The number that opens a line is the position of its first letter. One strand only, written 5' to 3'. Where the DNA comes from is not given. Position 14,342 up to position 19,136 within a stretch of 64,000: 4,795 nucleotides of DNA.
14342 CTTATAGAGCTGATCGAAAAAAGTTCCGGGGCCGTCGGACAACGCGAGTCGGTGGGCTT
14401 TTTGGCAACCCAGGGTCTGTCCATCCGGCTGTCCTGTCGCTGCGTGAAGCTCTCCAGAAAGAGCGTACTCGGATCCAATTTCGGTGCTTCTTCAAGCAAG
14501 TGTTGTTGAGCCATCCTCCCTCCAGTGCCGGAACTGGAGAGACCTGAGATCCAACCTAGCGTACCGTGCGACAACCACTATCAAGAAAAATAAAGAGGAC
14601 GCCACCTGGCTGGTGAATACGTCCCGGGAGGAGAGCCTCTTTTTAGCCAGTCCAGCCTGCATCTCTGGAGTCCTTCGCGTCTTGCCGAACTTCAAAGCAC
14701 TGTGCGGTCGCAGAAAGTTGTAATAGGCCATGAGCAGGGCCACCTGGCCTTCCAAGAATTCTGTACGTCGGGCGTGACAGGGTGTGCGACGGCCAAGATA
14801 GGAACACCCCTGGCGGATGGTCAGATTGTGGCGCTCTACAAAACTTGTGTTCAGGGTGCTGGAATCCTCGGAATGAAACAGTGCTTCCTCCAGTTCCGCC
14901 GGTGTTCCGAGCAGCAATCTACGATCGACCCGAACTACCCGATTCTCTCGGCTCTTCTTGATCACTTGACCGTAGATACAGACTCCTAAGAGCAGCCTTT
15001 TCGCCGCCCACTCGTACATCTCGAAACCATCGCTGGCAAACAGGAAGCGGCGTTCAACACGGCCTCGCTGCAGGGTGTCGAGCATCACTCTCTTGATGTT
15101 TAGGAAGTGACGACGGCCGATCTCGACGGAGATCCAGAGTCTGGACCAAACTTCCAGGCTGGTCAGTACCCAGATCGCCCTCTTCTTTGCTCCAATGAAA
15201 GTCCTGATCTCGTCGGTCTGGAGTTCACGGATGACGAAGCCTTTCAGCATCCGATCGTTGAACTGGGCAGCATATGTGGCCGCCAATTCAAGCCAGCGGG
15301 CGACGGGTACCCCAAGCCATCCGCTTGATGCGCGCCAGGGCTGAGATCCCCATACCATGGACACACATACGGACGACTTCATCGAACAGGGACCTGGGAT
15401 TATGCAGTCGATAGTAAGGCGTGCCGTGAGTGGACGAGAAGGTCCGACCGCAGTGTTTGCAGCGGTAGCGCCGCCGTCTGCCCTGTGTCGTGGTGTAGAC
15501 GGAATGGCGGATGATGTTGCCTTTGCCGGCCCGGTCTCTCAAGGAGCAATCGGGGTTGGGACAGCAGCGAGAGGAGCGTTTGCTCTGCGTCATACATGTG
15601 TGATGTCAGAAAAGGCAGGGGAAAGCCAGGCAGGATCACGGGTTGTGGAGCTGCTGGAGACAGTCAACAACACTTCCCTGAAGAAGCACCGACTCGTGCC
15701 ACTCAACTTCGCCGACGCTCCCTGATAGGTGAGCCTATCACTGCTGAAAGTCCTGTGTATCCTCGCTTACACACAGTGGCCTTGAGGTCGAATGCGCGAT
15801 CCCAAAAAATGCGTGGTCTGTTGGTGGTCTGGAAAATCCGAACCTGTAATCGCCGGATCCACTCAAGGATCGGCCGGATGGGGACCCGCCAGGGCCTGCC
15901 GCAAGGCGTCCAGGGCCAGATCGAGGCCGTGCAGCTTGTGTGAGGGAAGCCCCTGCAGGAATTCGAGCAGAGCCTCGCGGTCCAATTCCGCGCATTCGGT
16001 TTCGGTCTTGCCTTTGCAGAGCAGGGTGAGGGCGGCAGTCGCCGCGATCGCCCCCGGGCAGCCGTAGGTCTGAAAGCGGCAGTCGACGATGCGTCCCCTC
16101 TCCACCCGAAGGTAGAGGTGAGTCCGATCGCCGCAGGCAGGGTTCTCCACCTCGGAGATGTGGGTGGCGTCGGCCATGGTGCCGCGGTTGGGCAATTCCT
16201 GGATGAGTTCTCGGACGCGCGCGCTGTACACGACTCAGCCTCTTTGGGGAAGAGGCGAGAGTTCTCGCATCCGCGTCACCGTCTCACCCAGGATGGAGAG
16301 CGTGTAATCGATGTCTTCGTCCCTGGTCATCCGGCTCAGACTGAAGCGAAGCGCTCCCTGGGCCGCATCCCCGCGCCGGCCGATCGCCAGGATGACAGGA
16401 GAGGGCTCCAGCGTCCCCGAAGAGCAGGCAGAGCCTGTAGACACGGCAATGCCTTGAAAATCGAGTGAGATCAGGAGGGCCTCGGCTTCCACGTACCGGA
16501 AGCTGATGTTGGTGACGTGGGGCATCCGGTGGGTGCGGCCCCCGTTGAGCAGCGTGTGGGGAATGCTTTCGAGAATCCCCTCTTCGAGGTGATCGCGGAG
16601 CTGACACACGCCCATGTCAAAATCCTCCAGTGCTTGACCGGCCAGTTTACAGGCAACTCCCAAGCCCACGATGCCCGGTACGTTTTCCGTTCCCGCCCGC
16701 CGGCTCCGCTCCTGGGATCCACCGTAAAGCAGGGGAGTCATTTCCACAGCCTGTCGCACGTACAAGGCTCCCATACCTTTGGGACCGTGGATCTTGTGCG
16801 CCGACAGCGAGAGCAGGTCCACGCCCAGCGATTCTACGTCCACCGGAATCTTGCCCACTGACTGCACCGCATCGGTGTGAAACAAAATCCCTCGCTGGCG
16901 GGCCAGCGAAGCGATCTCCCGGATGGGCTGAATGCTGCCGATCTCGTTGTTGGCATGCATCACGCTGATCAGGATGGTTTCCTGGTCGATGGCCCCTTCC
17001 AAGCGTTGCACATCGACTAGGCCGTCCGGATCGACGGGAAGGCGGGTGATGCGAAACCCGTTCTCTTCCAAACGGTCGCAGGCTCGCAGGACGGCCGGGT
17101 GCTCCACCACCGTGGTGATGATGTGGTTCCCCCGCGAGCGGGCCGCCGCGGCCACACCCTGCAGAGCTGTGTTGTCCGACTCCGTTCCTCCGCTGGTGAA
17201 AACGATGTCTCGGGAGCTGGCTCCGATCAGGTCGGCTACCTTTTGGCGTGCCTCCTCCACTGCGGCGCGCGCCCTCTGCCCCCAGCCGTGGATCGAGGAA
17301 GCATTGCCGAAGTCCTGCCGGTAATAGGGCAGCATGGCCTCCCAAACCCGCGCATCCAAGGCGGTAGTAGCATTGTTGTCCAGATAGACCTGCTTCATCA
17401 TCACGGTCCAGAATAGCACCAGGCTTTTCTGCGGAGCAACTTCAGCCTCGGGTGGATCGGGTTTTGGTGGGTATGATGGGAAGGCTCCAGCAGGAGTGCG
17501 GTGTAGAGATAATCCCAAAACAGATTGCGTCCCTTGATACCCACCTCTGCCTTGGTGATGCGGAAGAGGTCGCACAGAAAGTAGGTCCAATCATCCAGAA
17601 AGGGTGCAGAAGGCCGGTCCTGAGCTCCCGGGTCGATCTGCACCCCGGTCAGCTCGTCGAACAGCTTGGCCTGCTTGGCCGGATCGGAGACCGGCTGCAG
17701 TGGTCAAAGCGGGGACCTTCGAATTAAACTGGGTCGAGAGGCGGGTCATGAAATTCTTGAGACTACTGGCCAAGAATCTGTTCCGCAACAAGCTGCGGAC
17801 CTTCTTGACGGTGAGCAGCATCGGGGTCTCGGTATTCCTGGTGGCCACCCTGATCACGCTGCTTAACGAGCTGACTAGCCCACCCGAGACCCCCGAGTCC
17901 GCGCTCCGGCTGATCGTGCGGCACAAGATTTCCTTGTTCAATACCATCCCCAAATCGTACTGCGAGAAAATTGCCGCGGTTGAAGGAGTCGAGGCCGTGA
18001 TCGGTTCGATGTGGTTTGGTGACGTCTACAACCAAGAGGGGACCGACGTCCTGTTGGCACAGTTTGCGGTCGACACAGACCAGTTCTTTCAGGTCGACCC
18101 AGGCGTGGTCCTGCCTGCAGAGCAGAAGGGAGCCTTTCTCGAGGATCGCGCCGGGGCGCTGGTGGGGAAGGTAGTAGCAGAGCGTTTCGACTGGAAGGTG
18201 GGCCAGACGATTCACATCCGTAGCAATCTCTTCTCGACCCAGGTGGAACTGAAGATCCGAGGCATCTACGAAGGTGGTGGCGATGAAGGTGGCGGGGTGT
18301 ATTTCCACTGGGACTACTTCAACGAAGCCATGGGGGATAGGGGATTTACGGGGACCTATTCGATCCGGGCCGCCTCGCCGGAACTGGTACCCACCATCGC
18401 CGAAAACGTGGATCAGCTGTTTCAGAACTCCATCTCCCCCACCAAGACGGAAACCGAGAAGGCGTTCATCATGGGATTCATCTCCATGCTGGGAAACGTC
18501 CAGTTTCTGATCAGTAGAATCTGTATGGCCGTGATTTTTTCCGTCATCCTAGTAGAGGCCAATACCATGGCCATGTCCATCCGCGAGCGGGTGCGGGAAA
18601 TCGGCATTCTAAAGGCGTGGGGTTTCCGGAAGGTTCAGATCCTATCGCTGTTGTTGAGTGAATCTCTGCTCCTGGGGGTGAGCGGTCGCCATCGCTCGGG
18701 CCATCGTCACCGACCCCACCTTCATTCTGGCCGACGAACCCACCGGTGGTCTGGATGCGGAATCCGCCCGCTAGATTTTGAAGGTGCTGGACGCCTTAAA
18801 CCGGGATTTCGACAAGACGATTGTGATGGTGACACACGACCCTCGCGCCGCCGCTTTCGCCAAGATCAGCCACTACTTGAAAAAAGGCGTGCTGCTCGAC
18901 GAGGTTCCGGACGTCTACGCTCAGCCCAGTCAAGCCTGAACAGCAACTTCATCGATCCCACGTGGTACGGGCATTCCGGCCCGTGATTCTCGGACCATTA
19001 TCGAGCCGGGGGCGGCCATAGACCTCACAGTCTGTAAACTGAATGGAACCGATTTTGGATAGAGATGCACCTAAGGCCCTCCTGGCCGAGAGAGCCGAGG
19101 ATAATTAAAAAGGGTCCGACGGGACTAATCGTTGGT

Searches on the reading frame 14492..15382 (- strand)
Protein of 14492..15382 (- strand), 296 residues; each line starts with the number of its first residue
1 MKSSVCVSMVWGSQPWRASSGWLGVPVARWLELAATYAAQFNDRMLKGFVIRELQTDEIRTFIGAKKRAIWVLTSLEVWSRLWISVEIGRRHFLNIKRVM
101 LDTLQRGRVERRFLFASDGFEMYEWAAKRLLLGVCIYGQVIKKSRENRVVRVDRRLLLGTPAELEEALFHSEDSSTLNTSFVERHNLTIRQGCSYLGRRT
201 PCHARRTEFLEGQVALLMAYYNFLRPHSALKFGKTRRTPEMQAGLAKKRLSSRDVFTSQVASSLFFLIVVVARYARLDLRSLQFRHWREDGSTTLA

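Call 14: search_protein_families(library=pfam, proteins=[window:14492-15382:-])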
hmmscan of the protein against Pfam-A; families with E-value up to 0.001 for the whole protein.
window:14492-15382:- (296 aa): 1 family
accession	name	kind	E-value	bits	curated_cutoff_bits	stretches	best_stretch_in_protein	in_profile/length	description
PF03400.19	DDE_Tnp_IS1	-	1.8e-05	25.5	24.1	0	177-212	84-119/131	IS1 transposase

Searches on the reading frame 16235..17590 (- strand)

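Call 14: search_protein_families(library=pfam, proteins=[window:16235-17590:-])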
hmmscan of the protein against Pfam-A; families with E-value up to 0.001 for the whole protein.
window:16235-17590:- (451 aa): 3 families
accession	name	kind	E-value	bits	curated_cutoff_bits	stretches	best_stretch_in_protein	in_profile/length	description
PF00266.25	Aminotran_5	-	9.6e-92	308.2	21.5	1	68-429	1-370/371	Aminotransferase class-V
PF01212.27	Beta_elim_lyase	-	1.9e-07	31.2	27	1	111-241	34-169/288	Beta-eliminating lyase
PF01041.23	DegT_DnrJ_EryC1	-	0.0002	21.2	19.8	1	109-246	24-151/360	DegT/DnrJ/EryC1/StrS aminotransferase family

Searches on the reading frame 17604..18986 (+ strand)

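Call 14: search_protein_families(library=pfam, proteins=[window:17604-18986:+])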
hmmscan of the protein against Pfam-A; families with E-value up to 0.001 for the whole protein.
window:17604-18986:+ (460 aa): 2 families
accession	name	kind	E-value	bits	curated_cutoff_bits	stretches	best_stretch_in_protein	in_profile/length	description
PF12704.14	MacB_PCD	-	5.7e-12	46.8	27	1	66-271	1-206/207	MacB-like periplasmic core domain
PF02687.27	FtsX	-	5.4e-09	36.6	25.5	1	310-361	7-58/120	FtsX-like permease C-terminal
